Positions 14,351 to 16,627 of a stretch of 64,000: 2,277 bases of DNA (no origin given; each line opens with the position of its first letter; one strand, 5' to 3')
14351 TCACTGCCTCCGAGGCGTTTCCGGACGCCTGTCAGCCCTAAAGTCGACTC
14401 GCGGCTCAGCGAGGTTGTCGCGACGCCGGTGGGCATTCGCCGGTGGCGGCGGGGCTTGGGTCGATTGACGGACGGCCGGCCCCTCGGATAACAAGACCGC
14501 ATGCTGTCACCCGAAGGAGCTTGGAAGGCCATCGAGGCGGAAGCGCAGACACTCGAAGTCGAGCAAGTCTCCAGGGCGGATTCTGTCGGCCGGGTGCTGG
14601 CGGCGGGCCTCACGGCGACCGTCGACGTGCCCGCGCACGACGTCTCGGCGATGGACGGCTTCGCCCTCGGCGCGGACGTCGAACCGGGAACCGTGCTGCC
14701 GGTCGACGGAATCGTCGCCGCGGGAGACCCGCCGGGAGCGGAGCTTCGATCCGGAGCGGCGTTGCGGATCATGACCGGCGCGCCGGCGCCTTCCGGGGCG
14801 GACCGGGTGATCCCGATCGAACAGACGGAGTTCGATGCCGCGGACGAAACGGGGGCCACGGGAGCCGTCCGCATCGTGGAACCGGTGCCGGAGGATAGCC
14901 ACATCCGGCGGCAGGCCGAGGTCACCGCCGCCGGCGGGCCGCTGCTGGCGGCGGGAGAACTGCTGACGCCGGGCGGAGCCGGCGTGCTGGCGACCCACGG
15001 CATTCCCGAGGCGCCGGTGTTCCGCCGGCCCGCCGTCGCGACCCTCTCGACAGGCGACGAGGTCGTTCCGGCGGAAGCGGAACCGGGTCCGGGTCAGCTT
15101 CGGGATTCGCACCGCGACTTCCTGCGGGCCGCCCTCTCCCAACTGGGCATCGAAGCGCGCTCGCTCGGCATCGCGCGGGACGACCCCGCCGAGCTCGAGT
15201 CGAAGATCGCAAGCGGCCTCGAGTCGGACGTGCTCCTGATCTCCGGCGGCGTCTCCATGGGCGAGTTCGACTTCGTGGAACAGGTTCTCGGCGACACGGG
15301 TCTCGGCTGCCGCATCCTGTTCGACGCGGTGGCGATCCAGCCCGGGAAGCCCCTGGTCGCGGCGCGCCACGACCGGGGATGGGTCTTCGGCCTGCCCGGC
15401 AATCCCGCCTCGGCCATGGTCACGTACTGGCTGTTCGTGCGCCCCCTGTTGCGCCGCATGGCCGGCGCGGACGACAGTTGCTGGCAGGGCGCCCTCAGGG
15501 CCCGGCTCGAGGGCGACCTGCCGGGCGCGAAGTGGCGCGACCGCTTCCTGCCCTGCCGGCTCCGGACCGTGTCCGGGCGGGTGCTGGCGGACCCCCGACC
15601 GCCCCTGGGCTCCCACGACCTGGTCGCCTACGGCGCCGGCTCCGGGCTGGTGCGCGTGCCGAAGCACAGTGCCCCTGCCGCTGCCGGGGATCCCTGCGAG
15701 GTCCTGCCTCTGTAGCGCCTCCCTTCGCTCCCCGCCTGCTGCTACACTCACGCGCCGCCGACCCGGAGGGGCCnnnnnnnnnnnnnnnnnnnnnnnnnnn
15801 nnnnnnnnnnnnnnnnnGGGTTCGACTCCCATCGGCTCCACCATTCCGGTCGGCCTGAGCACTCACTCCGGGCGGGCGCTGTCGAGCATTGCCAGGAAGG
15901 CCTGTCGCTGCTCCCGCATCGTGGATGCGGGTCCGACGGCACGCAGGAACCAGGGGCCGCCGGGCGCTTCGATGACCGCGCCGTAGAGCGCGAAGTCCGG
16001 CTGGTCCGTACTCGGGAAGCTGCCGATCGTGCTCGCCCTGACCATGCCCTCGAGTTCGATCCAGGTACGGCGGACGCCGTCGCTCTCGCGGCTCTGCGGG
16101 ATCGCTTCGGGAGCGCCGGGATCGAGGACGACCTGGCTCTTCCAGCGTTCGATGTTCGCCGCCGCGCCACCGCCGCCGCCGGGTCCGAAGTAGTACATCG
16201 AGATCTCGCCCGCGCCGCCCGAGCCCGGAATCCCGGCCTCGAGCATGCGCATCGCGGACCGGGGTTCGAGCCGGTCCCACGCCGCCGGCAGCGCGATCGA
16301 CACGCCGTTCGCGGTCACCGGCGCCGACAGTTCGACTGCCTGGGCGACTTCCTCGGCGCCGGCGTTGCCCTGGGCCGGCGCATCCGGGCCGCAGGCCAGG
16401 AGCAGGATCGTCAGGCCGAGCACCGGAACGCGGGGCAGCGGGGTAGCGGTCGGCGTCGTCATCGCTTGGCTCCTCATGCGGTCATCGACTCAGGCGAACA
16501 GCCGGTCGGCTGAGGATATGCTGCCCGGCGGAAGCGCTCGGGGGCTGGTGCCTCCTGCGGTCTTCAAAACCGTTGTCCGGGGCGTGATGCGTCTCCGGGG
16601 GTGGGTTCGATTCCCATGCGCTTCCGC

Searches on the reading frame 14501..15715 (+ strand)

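Call 7: search_protein_families(library=pfam, proteins=[window:14501-15715:+])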
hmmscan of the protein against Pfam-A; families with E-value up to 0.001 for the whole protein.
window:14501-15715:+ (404 aa): 3 families
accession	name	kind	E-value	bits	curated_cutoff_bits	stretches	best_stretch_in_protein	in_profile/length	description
PF03453.22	MoeA_N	-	3.1e-32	111.9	30.8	1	3-167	2-160/160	MoeA N-terminal region (domain I and II)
PF00994.29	MoCF_biosynth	-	3e-28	98.8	26.6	1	181-318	2-143/144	Probable molybdopterin binding domain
PF03454.20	MoeA_C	-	5.1e-08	33.5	22.1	1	333-404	1-72/72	MoeA C-terminal region (domain IV)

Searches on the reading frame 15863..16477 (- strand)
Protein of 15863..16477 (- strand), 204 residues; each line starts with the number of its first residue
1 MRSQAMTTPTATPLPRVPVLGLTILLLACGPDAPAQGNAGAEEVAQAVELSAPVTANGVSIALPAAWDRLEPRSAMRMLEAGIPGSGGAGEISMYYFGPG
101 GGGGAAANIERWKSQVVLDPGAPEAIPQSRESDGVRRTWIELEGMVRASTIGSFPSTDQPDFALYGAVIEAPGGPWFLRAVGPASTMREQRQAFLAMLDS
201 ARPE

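Call 7: search_protein_families(library=pfam, proteins=[window:15863-16477:-])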
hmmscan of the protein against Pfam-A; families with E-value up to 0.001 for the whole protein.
window:15863-16477:- (204 aa): 0 families

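Call 54: find_homologous_proteins(query=window:15866-16462:-, max_evalue=1e-10)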
Query seq(199 aa) (199 aa): 52 proteins with E <= 1e-10 among 2666 candidates.
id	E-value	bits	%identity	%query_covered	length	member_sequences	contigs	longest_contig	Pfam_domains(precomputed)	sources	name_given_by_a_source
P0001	7.4e-124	429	100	100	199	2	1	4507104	-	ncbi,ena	-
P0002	3.4e-111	388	90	99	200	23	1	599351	-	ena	-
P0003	3.2e-109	381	88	99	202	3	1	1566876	-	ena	-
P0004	1.1e-107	376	88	100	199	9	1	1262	-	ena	-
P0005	1.2e-105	370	85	100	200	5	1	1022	-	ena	-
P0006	2.3e-105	369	86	100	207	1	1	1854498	-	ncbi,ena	-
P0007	3.3e-105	368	86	100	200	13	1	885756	-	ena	-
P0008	4.3e-105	368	86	100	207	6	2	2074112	-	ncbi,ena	-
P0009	4.6e-105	368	85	100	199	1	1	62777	-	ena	-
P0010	6.9e-105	367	85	100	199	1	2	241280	-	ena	-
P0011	9.6e-105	367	85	100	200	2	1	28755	-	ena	-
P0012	1.6e-104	366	85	100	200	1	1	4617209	-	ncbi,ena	-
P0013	2.0e-104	366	85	100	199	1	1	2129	-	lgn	-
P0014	3.7e-104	365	85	100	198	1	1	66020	-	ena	-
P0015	1.1e-102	360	88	88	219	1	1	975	-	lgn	-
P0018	3.3e-95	335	79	100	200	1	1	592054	-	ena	-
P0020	2.0e-92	326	77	100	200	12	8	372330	-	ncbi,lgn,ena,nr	ncbi:MAG: hypothetical protein OXG81_13220 [Acidobacteria bacterium]|nr:hypothetical protein [Acidob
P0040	5.1e-72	260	63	100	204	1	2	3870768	-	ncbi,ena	-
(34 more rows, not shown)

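Call 55: find_encoding_contigs(protein=P0001, flank=2000, max_places=4)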
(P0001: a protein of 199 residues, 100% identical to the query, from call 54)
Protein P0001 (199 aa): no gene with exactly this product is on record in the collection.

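Call 56: find_encoding_contigs(protein=P0002, flank=2000, max_places=4)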
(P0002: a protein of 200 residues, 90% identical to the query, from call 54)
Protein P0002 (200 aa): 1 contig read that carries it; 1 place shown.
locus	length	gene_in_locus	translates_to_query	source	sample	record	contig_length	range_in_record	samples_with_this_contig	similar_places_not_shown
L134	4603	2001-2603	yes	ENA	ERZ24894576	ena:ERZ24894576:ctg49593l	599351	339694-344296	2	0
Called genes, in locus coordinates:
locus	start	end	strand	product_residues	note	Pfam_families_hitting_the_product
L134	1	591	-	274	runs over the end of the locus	PF18912:DZR_2 (weak), PF00156:Pribosyltran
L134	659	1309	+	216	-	-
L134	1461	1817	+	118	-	PF09723:Zn_ribbon_8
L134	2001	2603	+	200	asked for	-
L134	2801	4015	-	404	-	PF03453:MoeA_N, PF00994:MoCF_biosynth, PF03454:MoeA_C (weak)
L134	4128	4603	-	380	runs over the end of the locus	PF00482:T2SSF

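Call 57: find_encoding_contigs(protein=P0003, flank=2000, max_places=4)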
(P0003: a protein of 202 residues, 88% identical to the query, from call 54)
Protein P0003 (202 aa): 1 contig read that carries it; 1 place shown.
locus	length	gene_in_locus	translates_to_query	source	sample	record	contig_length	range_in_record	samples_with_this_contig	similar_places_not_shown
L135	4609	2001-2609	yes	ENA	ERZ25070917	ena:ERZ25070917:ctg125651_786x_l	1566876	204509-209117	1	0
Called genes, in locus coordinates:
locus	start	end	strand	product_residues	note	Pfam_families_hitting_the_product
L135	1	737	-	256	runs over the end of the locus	PF00156:Pribosyltran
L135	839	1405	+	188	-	-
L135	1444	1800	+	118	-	PF09723:Zn_ribbon_8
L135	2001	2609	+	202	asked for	-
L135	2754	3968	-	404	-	PF03453:MoeA_N, PF00994:MoCF_biosynth, PF03454:MoeA_C (weak)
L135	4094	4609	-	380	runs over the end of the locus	PF00482:T2SSF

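Call 59: find_encoding_contigs(protein=P0006, flank=2000, max_places=4)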
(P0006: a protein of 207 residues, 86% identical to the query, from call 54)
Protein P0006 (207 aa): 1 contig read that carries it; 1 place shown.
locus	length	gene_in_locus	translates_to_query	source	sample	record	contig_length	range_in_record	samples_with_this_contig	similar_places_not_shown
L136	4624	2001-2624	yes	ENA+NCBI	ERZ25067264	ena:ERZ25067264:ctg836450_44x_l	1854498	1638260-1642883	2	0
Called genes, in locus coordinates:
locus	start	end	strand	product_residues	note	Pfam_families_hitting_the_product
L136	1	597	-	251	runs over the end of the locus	PF18912:DZR_2 (weak), PF00156:Pribosyltran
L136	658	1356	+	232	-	-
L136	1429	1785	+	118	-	PF09723:Zn_ribbon_8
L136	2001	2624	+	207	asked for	-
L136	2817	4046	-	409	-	PF03453:MoeA_N, PF00994:MoCF_biosynth, PF03454:MoeA_C (weak)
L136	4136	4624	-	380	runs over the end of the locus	PF00482:T2SSF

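Call 60: find_encoding_contigs(protein=P0007, flank=2000, max_places=4)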
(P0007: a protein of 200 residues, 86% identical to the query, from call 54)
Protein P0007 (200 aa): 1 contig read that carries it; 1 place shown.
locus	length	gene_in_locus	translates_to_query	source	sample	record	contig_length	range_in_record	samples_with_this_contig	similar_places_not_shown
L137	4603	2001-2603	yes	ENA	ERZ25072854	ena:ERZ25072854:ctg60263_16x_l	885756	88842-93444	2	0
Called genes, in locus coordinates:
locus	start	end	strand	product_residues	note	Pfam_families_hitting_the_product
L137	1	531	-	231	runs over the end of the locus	PF18912:DZR_2 (weak), PF00156:Pribosyltran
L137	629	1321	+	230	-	-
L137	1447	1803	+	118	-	PF09723:Zn_ribbon_8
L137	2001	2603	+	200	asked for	-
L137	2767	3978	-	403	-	PF03453:MoeA_N, PF00994:MoCF_biosynth, PF03454:MoeA_C (weak)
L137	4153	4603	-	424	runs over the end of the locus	-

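Call 61: find_encoding_contigs(protein=P0008, flank=2000, max_places=4)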
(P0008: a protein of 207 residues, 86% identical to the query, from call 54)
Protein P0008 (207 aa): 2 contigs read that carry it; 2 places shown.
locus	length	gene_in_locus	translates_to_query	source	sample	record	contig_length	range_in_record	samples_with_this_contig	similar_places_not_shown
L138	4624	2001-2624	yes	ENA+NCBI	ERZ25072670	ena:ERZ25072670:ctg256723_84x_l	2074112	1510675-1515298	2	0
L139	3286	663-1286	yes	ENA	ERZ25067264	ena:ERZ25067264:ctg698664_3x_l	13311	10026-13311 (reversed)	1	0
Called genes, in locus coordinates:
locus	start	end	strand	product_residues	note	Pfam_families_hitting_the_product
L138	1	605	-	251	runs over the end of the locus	PF18912:DZR_2 (weak), PF00156:Pribosyltran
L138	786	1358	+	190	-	-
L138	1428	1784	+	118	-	PF09723:Zn_ribbon_8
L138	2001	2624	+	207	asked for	-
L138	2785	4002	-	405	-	PF03453:MoeA_N, PF00994:MoCF_biosynth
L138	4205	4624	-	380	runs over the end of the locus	PF00482:T2SSF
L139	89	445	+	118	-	PF09723:Zn_ribbon_8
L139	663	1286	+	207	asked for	-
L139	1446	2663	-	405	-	PF03453:MoeA_N, PF00994:MoCF_biosynth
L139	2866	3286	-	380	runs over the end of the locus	PF00482:T2SSF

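Call 63: find_encoding_contigs(protein=P0010, flank=2000, max_places=4)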
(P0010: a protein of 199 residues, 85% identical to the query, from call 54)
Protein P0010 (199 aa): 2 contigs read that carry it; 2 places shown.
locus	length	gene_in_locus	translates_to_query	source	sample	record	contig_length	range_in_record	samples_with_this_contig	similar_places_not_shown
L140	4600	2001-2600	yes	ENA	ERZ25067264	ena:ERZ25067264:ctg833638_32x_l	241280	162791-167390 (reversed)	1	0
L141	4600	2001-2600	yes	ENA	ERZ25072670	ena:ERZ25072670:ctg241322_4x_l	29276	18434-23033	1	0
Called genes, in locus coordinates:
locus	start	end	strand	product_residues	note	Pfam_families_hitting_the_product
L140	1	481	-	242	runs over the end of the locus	PF18912:DZR_2 (weak), PF00156:Pribosyltran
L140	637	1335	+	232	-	-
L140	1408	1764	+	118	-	PF09723:Zn_ribbon_8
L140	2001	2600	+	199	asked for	-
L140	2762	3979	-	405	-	PF03453:MoeA_N, PF00994:MoCF_biosynth, PF03454:MoeA_C (faint)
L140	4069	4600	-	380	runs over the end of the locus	PF00482:T2SSF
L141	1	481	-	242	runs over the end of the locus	PF18912:DZR_2 (weak), PF00156:Pribosyltran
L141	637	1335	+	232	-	-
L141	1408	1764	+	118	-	PF09723:Zn_ribbon_8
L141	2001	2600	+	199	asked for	-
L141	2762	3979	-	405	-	PF03453:MoeA_N, PF00994:MoCF_biosynth, PF03454:MoeA_C (faint)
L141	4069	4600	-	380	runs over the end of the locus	PF00482:T2SSF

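Call 64: find_encoding_contigs(protein=P0018, flank=2000, max_places=4)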
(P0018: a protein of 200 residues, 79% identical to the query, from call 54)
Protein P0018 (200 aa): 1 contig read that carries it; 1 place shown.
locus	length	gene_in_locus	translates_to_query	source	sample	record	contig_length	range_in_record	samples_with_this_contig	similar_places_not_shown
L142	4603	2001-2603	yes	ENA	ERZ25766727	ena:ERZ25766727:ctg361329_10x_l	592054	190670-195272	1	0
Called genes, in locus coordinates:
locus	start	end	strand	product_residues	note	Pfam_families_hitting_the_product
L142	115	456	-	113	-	PF09723:Zn_ribbon_8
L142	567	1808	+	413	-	PF03453:MoeA_N, PF00994:MoCF_biosynth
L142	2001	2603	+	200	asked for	-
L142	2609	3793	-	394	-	PF00085:Thioredoxin, PF13637:Ank_4 (faint), PF13606:Ank_3 (faint), PF12796:Ank_2, PF13857:Ank_5, PF00023:Ank (weak)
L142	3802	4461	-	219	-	-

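Call 65: find_encoding_contigs(protein=P0020, flank=2000, max_places=8)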
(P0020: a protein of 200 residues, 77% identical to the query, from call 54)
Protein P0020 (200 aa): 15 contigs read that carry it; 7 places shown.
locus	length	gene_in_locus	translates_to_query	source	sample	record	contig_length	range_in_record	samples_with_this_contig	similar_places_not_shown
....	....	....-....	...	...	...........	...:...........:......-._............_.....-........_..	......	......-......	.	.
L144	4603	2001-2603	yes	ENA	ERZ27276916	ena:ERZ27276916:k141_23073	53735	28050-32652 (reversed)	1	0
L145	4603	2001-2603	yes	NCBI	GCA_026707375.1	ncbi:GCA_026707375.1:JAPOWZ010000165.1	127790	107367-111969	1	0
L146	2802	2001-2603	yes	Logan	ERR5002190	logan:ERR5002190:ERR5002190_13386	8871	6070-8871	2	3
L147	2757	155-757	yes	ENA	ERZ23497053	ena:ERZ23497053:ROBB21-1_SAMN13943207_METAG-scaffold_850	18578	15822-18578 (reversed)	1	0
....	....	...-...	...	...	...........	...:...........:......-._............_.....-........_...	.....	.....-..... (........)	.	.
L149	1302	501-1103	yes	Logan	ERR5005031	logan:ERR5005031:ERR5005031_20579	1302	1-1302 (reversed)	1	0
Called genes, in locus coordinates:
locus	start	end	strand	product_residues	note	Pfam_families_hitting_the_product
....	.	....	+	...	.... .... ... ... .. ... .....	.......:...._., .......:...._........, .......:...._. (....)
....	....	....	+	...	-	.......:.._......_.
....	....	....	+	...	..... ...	-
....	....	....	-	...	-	-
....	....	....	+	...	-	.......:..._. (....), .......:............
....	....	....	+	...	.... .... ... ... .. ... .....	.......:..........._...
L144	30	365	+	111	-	PF09723:Zn_ribbon_8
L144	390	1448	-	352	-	PF01902:Diphthami_syn_2_N, PF12833:HTH_18, PF00165:HTH_AraC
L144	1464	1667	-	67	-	-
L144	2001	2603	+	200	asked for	-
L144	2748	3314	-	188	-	-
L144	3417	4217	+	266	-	PF18912:DZR_2 (weak), PF00156:Pribosyltran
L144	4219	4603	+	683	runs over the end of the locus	PF13620:CarboxypepD_reg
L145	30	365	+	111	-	PF09723:Zn_ribbon_8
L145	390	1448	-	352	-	PF01902:Diphthami_syn_2_N, PF12833:HTH_18, PF00165:HTH_AraC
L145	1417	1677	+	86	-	-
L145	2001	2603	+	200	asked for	-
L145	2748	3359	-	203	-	-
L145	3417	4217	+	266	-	PF18912:DZR_2 (weak), PF00156:Pribosyltran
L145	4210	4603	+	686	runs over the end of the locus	PF13620:CarboxypepD_reg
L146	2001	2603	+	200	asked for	-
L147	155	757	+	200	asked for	-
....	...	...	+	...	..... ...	-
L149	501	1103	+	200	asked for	-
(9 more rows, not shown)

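Call 71: list_cluster_members(proteins=[P0001, P0020])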
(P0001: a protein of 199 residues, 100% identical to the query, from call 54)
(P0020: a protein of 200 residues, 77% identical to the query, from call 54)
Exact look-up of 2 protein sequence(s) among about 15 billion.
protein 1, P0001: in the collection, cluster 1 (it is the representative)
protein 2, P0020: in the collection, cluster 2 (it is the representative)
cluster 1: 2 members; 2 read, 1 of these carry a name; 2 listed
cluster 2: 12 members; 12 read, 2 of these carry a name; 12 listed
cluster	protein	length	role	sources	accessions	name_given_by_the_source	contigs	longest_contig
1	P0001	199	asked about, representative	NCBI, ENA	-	-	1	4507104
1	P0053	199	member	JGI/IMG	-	hypothetical protein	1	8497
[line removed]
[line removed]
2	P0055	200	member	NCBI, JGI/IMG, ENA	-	-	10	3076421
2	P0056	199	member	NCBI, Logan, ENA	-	-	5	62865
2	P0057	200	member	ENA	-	-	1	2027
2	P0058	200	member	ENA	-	-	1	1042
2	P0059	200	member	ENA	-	-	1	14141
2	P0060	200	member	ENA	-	-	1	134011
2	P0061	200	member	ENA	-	-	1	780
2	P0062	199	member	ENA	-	-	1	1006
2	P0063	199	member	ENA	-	-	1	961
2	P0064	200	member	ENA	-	-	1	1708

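Call 72: find_encoding_contigs(protein=P0053, flank=3000, max_places=4)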
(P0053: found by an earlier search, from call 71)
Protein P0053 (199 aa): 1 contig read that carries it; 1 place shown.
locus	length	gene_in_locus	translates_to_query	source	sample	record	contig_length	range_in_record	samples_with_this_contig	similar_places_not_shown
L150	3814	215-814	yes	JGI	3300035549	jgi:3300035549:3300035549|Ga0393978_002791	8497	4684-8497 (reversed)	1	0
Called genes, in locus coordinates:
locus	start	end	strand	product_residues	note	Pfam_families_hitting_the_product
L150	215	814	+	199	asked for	-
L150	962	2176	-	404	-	PF03453:MoeA_N, PF00994:MoCF_biosynth, PF03454:MoeA_C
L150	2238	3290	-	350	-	PF01661:Macro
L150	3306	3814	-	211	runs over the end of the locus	PF14487:DarT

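Call 74: find_encoding_contigs(protein=P0040, flank=2000, max_places=4)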
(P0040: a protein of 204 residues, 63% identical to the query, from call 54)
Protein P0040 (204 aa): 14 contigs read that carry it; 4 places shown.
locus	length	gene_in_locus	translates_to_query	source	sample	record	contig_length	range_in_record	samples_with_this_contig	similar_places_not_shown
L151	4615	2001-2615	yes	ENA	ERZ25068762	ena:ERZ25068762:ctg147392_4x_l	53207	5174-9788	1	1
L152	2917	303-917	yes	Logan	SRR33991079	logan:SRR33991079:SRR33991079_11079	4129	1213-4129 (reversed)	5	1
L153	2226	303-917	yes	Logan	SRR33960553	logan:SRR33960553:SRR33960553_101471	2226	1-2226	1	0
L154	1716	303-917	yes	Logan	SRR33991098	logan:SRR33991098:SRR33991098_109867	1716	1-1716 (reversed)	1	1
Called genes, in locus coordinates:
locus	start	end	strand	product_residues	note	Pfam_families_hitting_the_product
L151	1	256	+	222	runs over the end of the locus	-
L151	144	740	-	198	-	-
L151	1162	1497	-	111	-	PF12228:DUF3604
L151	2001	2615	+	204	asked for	-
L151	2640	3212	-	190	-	-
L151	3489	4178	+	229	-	PF18912:DZR_2 (weak), PF00156:Pribosyltran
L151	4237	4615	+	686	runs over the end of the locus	PF13620:CarboxypepD_reg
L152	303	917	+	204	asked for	-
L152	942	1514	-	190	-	-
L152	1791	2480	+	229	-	PF18912:DZR_2 (weak), PF00156:Pribosyltran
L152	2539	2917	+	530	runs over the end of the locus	?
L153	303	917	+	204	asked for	-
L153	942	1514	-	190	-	-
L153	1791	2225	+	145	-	?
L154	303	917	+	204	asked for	-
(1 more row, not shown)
